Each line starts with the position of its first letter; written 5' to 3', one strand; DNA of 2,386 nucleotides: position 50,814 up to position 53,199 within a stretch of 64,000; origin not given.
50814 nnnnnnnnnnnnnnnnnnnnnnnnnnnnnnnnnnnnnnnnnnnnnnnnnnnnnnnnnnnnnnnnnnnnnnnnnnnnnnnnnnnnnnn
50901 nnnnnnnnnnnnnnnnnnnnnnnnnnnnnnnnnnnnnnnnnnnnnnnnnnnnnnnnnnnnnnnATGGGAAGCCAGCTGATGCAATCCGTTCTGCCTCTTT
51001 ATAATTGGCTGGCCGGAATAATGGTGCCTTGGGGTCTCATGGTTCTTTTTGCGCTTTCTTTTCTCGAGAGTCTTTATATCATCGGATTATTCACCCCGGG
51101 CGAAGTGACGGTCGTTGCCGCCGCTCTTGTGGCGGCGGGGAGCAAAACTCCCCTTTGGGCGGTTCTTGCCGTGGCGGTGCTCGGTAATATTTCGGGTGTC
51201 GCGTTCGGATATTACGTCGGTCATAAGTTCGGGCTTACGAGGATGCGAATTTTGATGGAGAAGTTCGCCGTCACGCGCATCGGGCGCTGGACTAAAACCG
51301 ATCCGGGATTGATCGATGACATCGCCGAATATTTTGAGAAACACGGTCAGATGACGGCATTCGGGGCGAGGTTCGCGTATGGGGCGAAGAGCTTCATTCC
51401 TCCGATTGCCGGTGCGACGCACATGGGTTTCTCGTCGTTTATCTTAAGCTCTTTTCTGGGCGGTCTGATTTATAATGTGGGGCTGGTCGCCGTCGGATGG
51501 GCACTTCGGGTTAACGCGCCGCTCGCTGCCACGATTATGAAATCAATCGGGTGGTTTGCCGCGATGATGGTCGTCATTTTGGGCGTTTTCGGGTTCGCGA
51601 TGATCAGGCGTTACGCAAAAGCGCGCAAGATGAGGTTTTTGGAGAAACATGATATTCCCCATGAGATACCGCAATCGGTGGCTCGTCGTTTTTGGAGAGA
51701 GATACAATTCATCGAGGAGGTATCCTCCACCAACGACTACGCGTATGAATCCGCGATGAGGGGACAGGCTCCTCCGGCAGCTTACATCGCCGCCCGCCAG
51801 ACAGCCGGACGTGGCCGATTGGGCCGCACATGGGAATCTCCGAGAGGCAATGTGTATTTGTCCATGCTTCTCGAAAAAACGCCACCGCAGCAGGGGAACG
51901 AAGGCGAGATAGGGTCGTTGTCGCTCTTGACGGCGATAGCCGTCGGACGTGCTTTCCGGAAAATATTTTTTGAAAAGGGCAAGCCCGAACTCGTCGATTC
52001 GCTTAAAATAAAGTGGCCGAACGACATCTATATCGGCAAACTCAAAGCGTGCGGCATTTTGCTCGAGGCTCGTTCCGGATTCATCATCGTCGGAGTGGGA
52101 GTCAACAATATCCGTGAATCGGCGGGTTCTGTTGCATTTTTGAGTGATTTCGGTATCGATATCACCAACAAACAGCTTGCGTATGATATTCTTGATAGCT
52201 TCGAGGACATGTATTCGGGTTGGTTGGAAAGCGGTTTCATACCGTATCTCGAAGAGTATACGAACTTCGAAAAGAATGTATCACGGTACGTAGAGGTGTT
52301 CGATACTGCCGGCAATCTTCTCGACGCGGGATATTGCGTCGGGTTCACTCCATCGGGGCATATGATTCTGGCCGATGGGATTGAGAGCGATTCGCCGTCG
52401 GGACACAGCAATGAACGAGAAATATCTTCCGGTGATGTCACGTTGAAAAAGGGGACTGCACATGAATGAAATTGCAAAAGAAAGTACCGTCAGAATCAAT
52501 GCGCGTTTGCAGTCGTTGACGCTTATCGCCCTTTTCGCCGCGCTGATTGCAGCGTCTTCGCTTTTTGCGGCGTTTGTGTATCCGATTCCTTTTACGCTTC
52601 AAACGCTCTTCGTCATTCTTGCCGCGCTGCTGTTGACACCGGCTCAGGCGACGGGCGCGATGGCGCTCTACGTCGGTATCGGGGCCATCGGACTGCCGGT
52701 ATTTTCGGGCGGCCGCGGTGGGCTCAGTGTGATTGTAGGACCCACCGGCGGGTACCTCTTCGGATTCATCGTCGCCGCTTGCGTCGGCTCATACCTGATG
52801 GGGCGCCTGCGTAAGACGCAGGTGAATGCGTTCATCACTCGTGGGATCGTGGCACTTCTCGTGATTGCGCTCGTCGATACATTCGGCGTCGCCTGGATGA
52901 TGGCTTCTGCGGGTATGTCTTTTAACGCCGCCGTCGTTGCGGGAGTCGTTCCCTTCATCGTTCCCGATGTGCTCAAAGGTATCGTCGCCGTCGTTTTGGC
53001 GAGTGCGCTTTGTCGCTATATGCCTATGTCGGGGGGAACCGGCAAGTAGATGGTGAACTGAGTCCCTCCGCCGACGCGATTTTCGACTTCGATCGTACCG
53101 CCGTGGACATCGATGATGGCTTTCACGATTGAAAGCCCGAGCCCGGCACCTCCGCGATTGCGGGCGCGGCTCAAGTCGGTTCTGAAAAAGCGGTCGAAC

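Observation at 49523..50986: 1.3-kb AT-rich single-gene islet with a clostridial-style NMO/FabK-like gene, bracketed by a 52-bp direct repeat, between panC and dedA-birA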

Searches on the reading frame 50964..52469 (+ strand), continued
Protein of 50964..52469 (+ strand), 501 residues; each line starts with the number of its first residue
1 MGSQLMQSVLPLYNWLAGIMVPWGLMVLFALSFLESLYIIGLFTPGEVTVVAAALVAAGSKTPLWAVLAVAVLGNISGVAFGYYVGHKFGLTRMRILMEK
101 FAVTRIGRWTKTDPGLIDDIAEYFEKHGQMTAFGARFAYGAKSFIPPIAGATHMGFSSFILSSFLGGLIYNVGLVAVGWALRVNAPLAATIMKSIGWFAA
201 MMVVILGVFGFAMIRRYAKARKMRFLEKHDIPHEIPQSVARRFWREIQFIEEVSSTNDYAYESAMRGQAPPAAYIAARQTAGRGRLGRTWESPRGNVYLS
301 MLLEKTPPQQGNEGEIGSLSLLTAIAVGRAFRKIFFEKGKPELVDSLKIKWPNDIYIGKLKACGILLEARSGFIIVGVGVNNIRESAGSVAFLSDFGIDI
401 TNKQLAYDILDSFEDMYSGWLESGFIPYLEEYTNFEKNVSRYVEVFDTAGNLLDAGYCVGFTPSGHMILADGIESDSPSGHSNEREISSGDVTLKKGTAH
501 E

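Call 24: find_encoding_contigs(protein=P0125, flank=10000, max_places=3)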
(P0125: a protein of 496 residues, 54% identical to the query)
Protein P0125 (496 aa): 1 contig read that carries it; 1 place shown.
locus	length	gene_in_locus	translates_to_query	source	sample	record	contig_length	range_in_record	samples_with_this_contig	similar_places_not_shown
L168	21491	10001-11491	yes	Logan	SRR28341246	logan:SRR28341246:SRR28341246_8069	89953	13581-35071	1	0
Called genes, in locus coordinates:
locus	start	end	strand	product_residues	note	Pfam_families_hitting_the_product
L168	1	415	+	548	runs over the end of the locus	PF00501:AMP-binding, PF13193:AMP-binding_C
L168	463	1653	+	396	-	PF01494:FAD_binding_3 (faint), PF01266:DAO (weak)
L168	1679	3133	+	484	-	PF01171:ATP_bind_3, PF11734:TilS_C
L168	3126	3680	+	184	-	PF00156:Pribosyltran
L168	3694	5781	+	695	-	PF00004:AAA, PF07728:AAA_5 (weak), PF17862:AAA_lid_3, PF01434:Peptidase_M41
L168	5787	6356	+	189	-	PF01227:GTP_cyclohydroI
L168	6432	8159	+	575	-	PF00809:Pterin_bind, PF01288:HPPK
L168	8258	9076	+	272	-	PF02548:Pantoate_transf, PF13714:PEP_mutase (weak)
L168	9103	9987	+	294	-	PF02569:Pantoate_ligase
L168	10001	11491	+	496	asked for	PF09335:VTT_dom, PF03099:BPL_LplA_LipB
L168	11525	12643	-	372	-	PF00512:HisKA, PF02518:HATPase_c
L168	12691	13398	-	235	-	PF00072:Response_reg, PF00486:Trans_reg_C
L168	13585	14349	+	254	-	PF03309:Pan_kinase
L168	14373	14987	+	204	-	-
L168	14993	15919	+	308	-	-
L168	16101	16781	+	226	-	PF03100:CcmE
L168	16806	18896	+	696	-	PF01578:Cytochrom_C_asm, PF16327:CcmF_C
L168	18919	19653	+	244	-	PF00005:ABC_tran, PF13304:AAA_21 (weak)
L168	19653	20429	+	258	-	PF01061:ABC2_membrane, PF03379:CcmB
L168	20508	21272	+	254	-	PF01578:Cytochrom_C_asm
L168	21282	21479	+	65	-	-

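Call 25: find_encoding_contigs(protein=P0122, flank=10000, max_places=3)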
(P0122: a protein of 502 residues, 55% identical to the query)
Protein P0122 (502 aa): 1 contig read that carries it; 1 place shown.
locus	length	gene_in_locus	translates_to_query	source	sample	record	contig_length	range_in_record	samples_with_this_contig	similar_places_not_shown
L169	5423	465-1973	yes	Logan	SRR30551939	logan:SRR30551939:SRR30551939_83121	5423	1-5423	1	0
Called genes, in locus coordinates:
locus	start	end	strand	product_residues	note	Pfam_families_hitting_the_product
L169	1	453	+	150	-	?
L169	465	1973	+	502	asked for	PF09335:VTT_dom, PF03099:BPL_LplA_LipB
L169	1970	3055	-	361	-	PF00512:HisKA, PF02518:HATPase_c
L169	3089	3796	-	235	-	PF00072:Response_reg, PF00486:Trans_reg_C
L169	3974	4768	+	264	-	PF03309:Pan_kinase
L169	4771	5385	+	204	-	-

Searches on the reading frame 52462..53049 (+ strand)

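Call 5: search_protein_families(library=pfam, proteins=[window:52462-53049:+])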
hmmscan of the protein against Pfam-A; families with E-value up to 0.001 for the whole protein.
window:52462-53049:+ (195 aa): 1 family
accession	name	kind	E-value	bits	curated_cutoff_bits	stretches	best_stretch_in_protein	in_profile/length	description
PF02632.19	BioY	-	8.8e-38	129.9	25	1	40-183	2-138/140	BioY family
